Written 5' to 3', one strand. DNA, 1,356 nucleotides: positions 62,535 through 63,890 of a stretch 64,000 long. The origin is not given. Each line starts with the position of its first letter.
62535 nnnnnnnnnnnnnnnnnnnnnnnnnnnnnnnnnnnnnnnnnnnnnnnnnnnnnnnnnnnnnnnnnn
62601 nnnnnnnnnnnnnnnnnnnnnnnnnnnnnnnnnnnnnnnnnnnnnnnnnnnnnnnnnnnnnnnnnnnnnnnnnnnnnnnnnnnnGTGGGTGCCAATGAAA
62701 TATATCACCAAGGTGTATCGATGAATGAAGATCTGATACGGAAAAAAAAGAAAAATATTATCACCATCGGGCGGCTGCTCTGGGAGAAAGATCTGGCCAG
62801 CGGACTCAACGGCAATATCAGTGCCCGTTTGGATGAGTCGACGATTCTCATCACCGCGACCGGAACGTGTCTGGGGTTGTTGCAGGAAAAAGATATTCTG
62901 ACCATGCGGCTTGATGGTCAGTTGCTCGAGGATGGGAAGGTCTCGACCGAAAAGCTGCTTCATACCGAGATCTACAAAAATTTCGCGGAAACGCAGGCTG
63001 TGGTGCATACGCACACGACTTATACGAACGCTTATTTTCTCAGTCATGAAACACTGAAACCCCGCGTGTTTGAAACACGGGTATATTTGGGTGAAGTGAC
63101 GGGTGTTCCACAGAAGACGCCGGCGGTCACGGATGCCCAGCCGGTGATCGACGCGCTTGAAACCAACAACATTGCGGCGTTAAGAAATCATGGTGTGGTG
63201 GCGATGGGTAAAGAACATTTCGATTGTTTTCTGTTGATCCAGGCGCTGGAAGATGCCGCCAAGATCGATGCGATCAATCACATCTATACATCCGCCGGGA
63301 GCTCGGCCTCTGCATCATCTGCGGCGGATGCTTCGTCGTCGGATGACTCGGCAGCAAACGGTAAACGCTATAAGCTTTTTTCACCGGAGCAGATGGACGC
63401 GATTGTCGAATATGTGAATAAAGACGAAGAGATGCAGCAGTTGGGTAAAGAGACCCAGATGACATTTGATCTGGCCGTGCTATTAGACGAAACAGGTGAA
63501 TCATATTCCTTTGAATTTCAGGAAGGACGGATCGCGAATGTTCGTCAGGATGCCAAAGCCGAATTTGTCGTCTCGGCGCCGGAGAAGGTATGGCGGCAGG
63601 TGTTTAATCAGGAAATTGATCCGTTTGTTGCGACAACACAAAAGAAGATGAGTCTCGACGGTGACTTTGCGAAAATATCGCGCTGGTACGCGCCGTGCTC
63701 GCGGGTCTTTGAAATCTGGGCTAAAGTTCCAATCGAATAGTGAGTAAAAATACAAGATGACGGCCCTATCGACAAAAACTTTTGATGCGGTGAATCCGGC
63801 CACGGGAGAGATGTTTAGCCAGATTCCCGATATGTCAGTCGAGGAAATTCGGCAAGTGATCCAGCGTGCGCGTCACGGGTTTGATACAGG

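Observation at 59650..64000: Putative nucleoside / 5'-deoxy(methylthio)pentose salvage cluster resembling a DHAP shunt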

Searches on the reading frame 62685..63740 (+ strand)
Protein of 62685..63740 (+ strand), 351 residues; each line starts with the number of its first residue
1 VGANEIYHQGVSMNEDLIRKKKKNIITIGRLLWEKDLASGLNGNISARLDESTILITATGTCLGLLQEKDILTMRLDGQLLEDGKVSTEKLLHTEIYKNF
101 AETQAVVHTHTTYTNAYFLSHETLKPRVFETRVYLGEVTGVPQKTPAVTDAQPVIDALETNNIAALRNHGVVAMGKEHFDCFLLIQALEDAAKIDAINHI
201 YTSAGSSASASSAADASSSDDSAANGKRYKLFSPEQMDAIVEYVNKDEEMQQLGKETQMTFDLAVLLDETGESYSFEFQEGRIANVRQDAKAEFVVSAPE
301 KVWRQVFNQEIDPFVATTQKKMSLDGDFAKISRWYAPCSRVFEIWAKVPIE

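Call 4: search_protein_families(library=pfam, proteins=[window:62685-63740:+], max_evalue=0.01)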
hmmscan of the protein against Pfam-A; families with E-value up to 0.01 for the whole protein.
window:62685-63740:+ (351 aa): 2 families
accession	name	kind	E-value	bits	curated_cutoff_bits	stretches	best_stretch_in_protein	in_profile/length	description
PF00596.27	Aldolase_II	-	2e-36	126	22.2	1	24-194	2-181/183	Class II Aldolase and Adducin N-terminal domain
PF02036.22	SCP2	-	4.7e-06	27.3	21.3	1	265-330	26-92/101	SCP-2 sterol transfer family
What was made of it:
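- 62721..63740 (+): Zn-type class II aldolase (about aa 1-192), low-complexity Ser/Ala/Asp linker (about aa 193-213), and C-terminal SCP2-like domain (about aa 214-339). PF00596 2e-36 and PF02036 27.3 bits against cut-off 21.3 (call 4).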

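Call 5: search_protein_families(library=ncbifam, proteins=[window:62685-63740:+], max_evalue=0.01)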
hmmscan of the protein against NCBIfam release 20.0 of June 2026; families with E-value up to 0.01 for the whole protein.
window:62685-63740:+ (351 aa): 28 families (the best 25 are shown)
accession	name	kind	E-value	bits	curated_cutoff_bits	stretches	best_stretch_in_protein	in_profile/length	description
NF040649.1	FucA_Meth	equivalog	1.5e-29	103.2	250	1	22-199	3-177/179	L-fuculose phosphate aldolase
NF006413.0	PRK08660.1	equivalog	2e-29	102.7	203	1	23-201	4-180/184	aldolase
NF043034.1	OxoTetrPhDc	equivalog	1.7e-27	96.6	250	1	20-194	4-184/205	3-oxo-tetronate 4-phosphate decarboxylase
NF006208.0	PRK08333.1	equivalog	1.3e-22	80.4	267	1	18-194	2-179/189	aldolase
NF006672.0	PRK09220.1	equivalog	5.7e-20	71.6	226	1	18-113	8-104/209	methylthioribulose 1-phosphate dehydratase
NF005302.0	PRK06833.1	equivalog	5.6e-18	65.2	264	1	17-194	2-182/214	L-fuculose-phosphate aldolase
TIGR03328.1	salvage_mtnB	equivalog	7.8e-18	64.7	137.05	1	26-130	2-106/194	methylthioribulose 1-phosphate dehydratase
NF053831.1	RU1PAldHalo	equivalog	4.9e-17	62.1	300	1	36-209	18-187/208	ribulose-1-phosphate aldolase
NF005123.0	PRK06557.1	subfamily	1.5e-16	60.7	251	1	15-195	6-192/223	L-ribulose-5-phosphate 4-epimerase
NF004527.0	PRK05874.1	equivalog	4.3e-14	52.6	308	1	24-191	10-182/218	L-fuculose-phosphate aldolase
NF053537.1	DhpthDcsPhtC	equivalog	1.1e-13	51.1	200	1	25-214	4-206/232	3,4-dihydroxyphthalate decarboxylase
NF004492.0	PRK05834.1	equivalog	1.9e-13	50.4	139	1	23-194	8-183/197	hypothetical protein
NF005984.0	PRK08087.1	subfamily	7.8e-13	48.7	264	1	22-187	7-173/215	L-fuculose-phosphate aldolase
NF005484.0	PRK07090.1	equivalog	1.2e-11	44.4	261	1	20-197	30-212/260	aldolase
NF004855.0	PRK06208.1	subfamily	2.1e-11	43.6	255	1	19-198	41-227/274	class II aldolase/adducin family protein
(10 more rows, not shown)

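Call 6: find_encoding_contigs(protein=window:62685-63740:+, flank=10000, max_places=6)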
Protein window:62685-63740:+ (351 aa): no gene with exactly this product is on record in the collection.

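Call 8: find_encoding_contigs(protein=window:62721-63740:+, flank=10000, max_places=6)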
Protein window:62721-63740:+ (339 aa): 2 contigs read that carry it; 1 place shown.
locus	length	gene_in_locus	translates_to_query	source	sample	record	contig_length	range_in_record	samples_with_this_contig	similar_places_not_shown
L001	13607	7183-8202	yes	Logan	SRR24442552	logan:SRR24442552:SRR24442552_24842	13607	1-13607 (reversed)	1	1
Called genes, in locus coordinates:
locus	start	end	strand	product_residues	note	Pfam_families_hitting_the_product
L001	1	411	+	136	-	?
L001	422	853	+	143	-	-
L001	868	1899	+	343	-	PF00224:PK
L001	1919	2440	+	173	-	PF03551:PadR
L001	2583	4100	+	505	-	PF00501:AMP-binding, PF13193:AMP-binding_C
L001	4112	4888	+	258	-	PF01048:PNP_UDP_1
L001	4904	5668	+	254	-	PF01048:PNP_UDP_1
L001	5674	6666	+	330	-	PF01008:IF-2B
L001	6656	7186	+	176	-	PF01008:IF-2B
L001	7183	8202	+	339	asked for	PF00596:Aldolase_II, PF02036:SCP2 (weak)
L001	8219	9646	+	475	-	PF00171:Aldedh, PF05893:LuxC (faint)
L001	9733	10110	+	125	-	-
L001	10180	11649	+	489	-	PF02310:B12-binding, PF04055:Radical_SAM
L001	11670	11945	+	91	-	-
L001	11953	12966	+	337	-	PF02558:ApbA, PF03807:F420_oxidored (faint), PF08546:ApbA_C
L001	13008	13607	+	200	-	?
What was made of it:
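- Checked: The true aldolase start is the ATG at 62721, not the GTG at 62685 (the exact-sequence look-up succeeded only with 62721; calls 6 and 8).
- Tried and rejected: The ATG at 62721 is the called start (calls 6, 8).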

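Call 13: search_protein_families(library=ncbifam, proteins=[L001:8219-9646:+, L001:9733-10110:+, L001:10180-11649:+, L001:11670-11945:+, L001:11953-12966:+, L001:13008-13607:+], max_evalue=0.001)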
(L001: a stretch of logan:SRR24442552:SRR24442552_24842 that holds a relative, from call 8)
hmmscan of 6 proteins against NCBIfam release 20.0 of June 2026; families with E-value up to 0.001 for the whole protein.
L001:8219-9646:+ (475 aa): 45 families (the best 25 are shown)
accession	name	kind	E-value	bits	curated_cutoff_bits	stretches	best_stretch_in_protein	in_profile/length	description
TIGR01804.1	BADH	equivalog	1.2e-147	492.2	668.6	1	5-457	11-467/467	betaine-aldehyde dehydrogenase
NF009725.0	PRK13252.1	equivalog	2.4e-138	461.6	593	1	4-462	19-480/488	betaine-aldehyde dehydrogenase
NF010000.0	PRK13473.1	subfamily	1.5e-137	459.1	615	1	5-463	15-474/475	aminobutyraldehyde dehydrogenase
TIGR02299.1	HpaE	equivalog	3e-127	425.2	638.35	1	3-464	12-479/488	5-carboxymethyl-2-hydroxymuconate semialdehyde dehydrogenase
NF045736.1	PaDhStyDRhodo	equivalog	1.4e-126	422.9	800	1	3-460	14-476/479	phenylacetaldehyde dehydrogenase StyD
NF045735.1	PaDhStyDPseudo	equivalog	3.5e-121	405.2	850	1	3-461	14-481/483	phenylacetaldehyde dehydrogenase StyD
TIGR03216.1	OH_muco_semi_DH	equivalog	2.7e-117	392.3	693.25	1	5-462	12-480/481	2-hydroxymuconic semialdehyde dehydrogenase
NF006916.0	PRK09407.1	equivalog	1.5e-110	370.3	521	1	6-462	33-493/526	succinic semialdehyde dehydrogenase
NF050026.1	AcaldDHExaC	equivalog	1.5e-109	366.9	900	1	6-462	30-494/503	acetaldehyde dehydrogenase ExaC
TIGR01780.1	SSADH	subfamily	1.3e-108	363.8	646.35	1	12-457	2-448/448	succinate-semialdehyde dehydrogenase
NF007352.0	PRK09847.1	equivalog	6.7e-107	358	850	1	3-460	31-490/495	aldehyde dehydrogenase PuuC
NF007497.0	PRK10090.1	equivalog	1e-106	357.6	500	1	5-461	20-477/480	aldehyde dehydrogenase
TIGR03374.1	ABALDH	equivalog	1.6e-106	357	909.3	1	11-461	20-471/472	aminobutyraldehyde dehydrogenase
TIGR04284.1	aldehy_Rv0768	hypoth_equivalog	4e-106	355.9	775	1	5-460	13-477/480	aldehyde dehydrogenase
NF006915.0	PRK09406.1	equivalog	1.7e-104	350.3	730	1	10-460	4-455/457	NADP-dependent succinic semialdehyde dehydrogenase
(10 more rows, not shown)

L001:9733-10110:+ (125 aa): 1 family
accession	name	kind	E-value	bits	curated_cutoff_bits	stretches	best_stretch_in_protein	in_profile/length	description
TIGR03319.1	RNase_Y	equivalog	0.00062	18.4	454.35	1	8-122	5-117/514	ribonuclease Y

L001:10180-11649:+ (489 aa): 18 families
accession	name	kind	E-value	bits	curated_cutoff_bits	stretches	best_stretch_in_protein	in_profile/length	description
TIGR02026.1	BchE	equivalog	3.4e-54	184.5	481.35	1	3-446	2-427/497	magnesium-protoporphyrin IX monomethyl ester anaerobic oxidative cyclase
TIGR03471.1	HpnJ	equivalog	6.8e-38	130.7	577.6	1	91-463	89-452/472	hopanoid biosynthesis associated radical SAM protein HpnJ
NF038361.1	rSAM_Sden_1168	equivalog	3.5e-29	101.8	575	1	90-379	161-450/560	Sden_1168 family B12-binding radical SAM P-methyltransferase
TIGR04385.1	B12_rSAM_cofa1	equivalog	2.6e-28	99.4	450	1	80-380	80-364/438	B12 lower ligand biosynthesis radical SAM protein BzaD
TIGR04367.1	HpnR_B12_rSAM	equivalog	2.2e-25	89.1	650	1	90-428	81-395/490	hopanoid C-3 methylase HpnR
NF050148.1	rSAM_ApyD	equivalog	3.1e-22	78.7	750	1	91-371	95-357/645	RiPP biosynthesis radical SAM protein ApyD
NF033712.0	B12_rSAM_KedN5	subfamily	5.6e-22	77.7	700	1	92-361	84-351/624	KedN5 family methylcobalamin-dependent radical SAM C-methyltransferase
TIGR04479.1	bcpD_PhpK_rSAM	subfamily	8.5e-21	73.9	600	1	125-393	174-422/504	PhpK family radical SAM P-methyltransferase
TIGR04072.2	rSAM_ladder_B12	equivalog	5.7e-20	71.4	360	1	84-375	81-344/443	lipid biosynthesis B12-binding/radical SAM protein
NF033070.1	rSAM_AprD4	equivalog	6.8e-20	71.4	500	1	139-438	135-423/456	AprD4 family radical SAM diol-dehydratase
TIGR03975.1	rSAM_ocin_1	subfamily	9.1e-19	67.4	281.85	1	55-372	119-422/606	RiPP maturation radical SAM C-methyltransferase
TIGR04013.1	B12_SAM_MJ_1487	hypoth_equivalog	3.3e-13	49.3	251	1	90-218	60-168/382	TIGR04013 family B12-binding domain/radical SAM domain-containing protein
TIGR04295.1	B12_rSAM_oligo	hypoth_equivalog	5.3e-12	45.1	400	1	30-400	31-382/422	TIGR04295 family B12-binding domain-containing radical SAM protein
NF040542.1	rSAM_RCCLKC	equivalog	1.1e-11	44.6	450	1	93-352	72-322/423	arsinothricin biosynthesis radical SAM protein ArsL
TIGR04014.1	B12_SAM_MJ_0865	equivalog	2.5e-10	39.7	360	1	123-397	90-353/434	methyl-coenzyme M reductase glutamine C-methyltransferase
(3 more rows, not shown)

L001:11670-11945:+ (91 aa): 0 families

L001:11953-12966:+ (337 aa): 19 families
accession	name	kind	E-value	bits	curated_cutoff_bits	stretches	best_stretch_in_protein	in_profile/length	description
TIGR00745.1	apbA_panE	subfamily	4.9e-46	157.4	141.35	1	2-317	1-304/305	2-dehydropantoate 2-reductase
NF006083.0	PRK08229.1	equivalog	2.8e-42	144.9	371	1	1-323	3-325/341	2-dehydropantoate 2-reductase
NF005092.1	PRK06522.2-3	equivalog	2.6e-39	135.2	500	1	1-315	1-295/296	2-dehydropantoate 2-reductase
NF005091.0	PRK06522.2-2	equivalog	1.5e-30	106.5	252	1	1-316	2-298/302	2-dehydropantoate 2-reductase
NF005088.0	PRK06522.1-2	subfamily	1.5e-28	99.8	371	1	1-317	1-304/308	2-dehydropantoate 2-reductase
NF005089.0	PRK06522.1-4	subfamily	1.5e-26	93.6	223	2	1-101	1-104/326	2-dehydropantoate 2-reductase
NF005094.0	PRK06522.2-5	equivalog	4.8e-21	75.4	382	1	1-135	1-138/307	2-dehydropantoate 2-reductase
NF009541.0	PRK12921.1-1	equivalog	3.8e-17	62.5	338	1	2-259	7-254/297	oxidoreductase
NF005093.0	PRK06522.2-4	equivalog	1.8e-16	60.4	308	1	1-186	4-190/304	2-dehydropantoate 2-reductase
NF004311.0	PRK05708.1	equivalog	2.7e-14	52.7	378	1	2-185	4-188/305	putative 2-dehydropantoate 2-reductase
NF005087.0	PRK06522.1-1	equivalog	3.3e-14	52.7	351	1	1-185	1-180/296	2-dehydropantoate 2-reductase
NF004887.0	PRK06249.1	equivalog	9.1e-14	51.4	360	1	1-253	6-266/316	putative 2-dehydropantoate 2-reductase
NF009542.0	PRK12921.1-4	equivalog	1.4e-13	50.8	288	1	1-229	2-216/286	oxidoreductase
NF009543.0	PRK12921.1-5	equivalog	7.2e-13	48.4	339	1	1-127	1-131/305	oxidoreductase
NF005691.0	PRK07494.1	equivalog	1.9e-05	23.4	459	1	2-49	10-57/404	UbiH/UbiF family hydroxylase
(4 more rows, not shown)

L001:13008-13607:+ (200 aa): 16 families
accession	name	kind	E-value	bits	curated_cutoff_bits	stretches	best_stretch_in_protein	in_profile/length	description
TIGR03150.1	fabF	equivalog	1.5e-51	175.4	493.75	1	4-199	1-190/407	beta-ketoacyl-ACP synthase II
NF005589.0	PRK07314.1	subfamily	6.4e-49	166.8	387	1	1-200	1-194/413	beta-ketoacyl-ACP synthase II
NF006434.0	PRK08722.1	equivalog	1.9e-38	132.4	759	1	1-198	1-192/414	beta-ketoacyl-ACP synthase II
NF004970.0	PRK06333.1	subfamily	4.1e-36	124.7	525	1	1-199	1-202/424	beta-ketoacyl-ACP synthase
NF006274.0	PRK08439.1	equivalog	8.3e-36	123.6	621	1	4-199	2-191/406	beta-ketoacyl-ACP synthase II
NF006587.0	PRK09116.1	equivalog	3.4e-23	82.1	470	1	4-198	2-192/408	beta-ketoacyl-ACP synthase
NF005076.0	PRK06501.1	equivalog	1.6e-19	70.1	629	1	6-197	13-202/425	beta-ketoacyl-ACP synthase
NF005935.0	PRK07967.1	equivalog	2.2e-19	69.6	630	1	4-198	2-190/406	beta-ketoacyl-ACP synthase I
NF005916.1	PRK07910.1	equivalog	1.7e-15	56.9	560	1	5-199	13-200/418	KasA/KasB family beta-ketoacyl-ACP synthase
NF005490.0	PRK07103.1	equivalog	5.2e-11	42.2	445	1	2-193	2-192/414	polyketide beta-ketoacyl:acyl carrier protein synthase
NF058662.1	cispenta_AmcF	equivalog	5.4e-11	42.1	325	1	6-197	2-156/369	cispentacin biosynthesis acyltransferase subunit AmcF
NF004618.0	PRK05952.1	equivalog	5.6e-08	32.1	455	1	5-200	3-177/384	beta-ketoacyl-ACP synthase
NF006618.0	PRK09185.1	subfamily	6.4e-08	32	407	1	4-197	3-188/394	beta-ketoacyl-ACP synthase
NF005084.0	PRK06519.1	equivalog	4.3e-07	29.4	320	1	2-197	4-201/397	beta-ketoacyl-ACP synthase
NF041183.1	Pks2_ls1_myc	equivalog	1.1e-06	25.8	2400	1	52-197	67-200/2086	sulfolipid-1 biosynthesis phthioceranic/hydroxyphthioceranic acid synthase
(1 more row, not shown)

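Call 14: search_protein_families(library=pfam, proteins=[L001:8219-9646:+, L001:9733-10110:+, L001:10180-11649:+, L001:11670-11945:+, L001:11953-12966:+, L001:13008-13607:+], max_evalue=0.01)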
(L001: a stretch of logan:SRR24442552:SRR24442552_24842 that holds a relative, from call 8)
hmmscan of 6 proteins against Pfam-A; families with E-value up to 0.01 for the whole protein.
L001:8219-9646:+ (475 aa): 2 families
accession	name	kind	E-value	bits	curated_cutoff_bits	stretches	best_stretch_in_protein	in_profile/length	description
PF00171.27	Aldedh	-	2.1e-163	544.6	23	1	6-459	6-461/461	Aldehyde dehydrogenase family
PF05893.19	LuxC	-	2.2e-05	24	21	1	123-290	84-255/401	Acyl-CoA reductase (LuxC)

L001:9733-10110:+ (125 aa): 4 families
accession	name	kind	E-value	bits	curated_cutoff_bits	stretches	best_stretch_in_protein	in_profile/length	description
PF06160.17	EzrA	-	0.00054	18.8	39.6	1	29-122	95-188/557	Septation ring formation regulator, EzrA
PF05929.16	Phage_GPO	-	0.00064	19.8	33.6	1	36-123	161-249/268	Phage capsid scaffolding protein (GPO) serine peptidase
PF17078.10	SHE3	-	0.0052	17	30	1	30-121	68-163/228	SWI5-dependent HO expression protein 3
PF07926.17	TPR_MLP1_2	-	0.0065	16.9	36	0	58-116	10-68/129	TPR/MLP1/MLP2-like protein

L001:10180-11649:+ (489 aa): 2 families
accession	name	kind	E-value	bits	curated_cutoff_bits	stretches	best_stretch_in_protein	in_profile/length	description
PF04055.27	Radical_SAM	-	2.7e-13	50.9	29.5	1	206-375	3-164/166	Radical SAM superfamily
PF02310.24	B12-binding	-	2.7e-10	40.6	32.1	1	28-138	19-120/121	B12 binding domain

L001:11670-11945:+ (91 aa): 1 family
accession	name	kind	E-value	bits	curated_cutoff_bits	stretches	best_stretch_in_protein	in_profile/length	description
PF11084.13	DUF2621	-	3.4e-05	24.3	27.7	1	8-88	56-136/139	Protein of unknown function (DUF2621)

L001:11953-12966:+ (337 aa): 11 families
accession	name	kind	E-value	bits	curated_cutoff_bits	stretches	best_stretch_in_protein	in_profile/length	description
PF02558.23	ApbA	-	1.6e-30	106.2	22.2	1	3-145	1-147/150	Ketopantoate reductase PanE/ApbA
PF08546.17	ApbA_C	-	2.5e-14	54.1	22.7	1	173-315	1-125/125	Ketopantoate reductase PanE/ApbA C terminal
PF03807.23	F420_oxidored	-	2.3e-05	25.4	21.6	1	2-98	1-92/94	NADP oxidoreductase coenzyme F420-dependent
PF00070.33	Pyr_redox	-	0.00011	23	22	1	2-35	1-34/82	Pyridine nucleotide-disulphide oxidoreductase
PF01266.30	DAO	-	0.00013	22.1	27.9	1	2-35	1-34/353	FAD dependent oxidoreductase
PF07992.20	Pyr_redox_2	-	0.00086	19.2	26.1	1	2-35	144-177/291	Pyridine nucleotide-disulphide oxidoreductase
PF01210.29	NAD_Gly3P_dh_N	-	0.001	19.5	23.1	1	2-89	1-93/158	NAD-dependent glycerol-3-phosphate dehydrogenase N-terminus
PF02254.24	TrkA_N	-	0.002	18.9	23.8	1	3-56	1-55/116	TrkA-N domain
PF13450.12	NAD_binding_8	-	0.0031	18.2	21.9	1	5-34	1-30/68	NAD(P)-binding Rossmann-like domain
PF01494.25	FAD_binding_3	-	0.0037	17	22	1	2-49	3-51/349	FAD binding domain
PF02737.24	3HCDH_N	-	0.0084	16.5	22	0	2-77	1-75/180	3-hydroxyacyl-CoA dehydrogenase, NAD binding domain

L001:13008-13607:+ (200 aa): 1 family
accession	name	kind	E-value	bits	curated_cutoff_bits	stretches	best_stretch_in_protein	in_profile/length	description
PF00109.32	ketoacyl-synt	-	1.7e-30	106.9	20.8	1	4-199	2-203/252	Beta-ketoacyl synthase, N-terminal domain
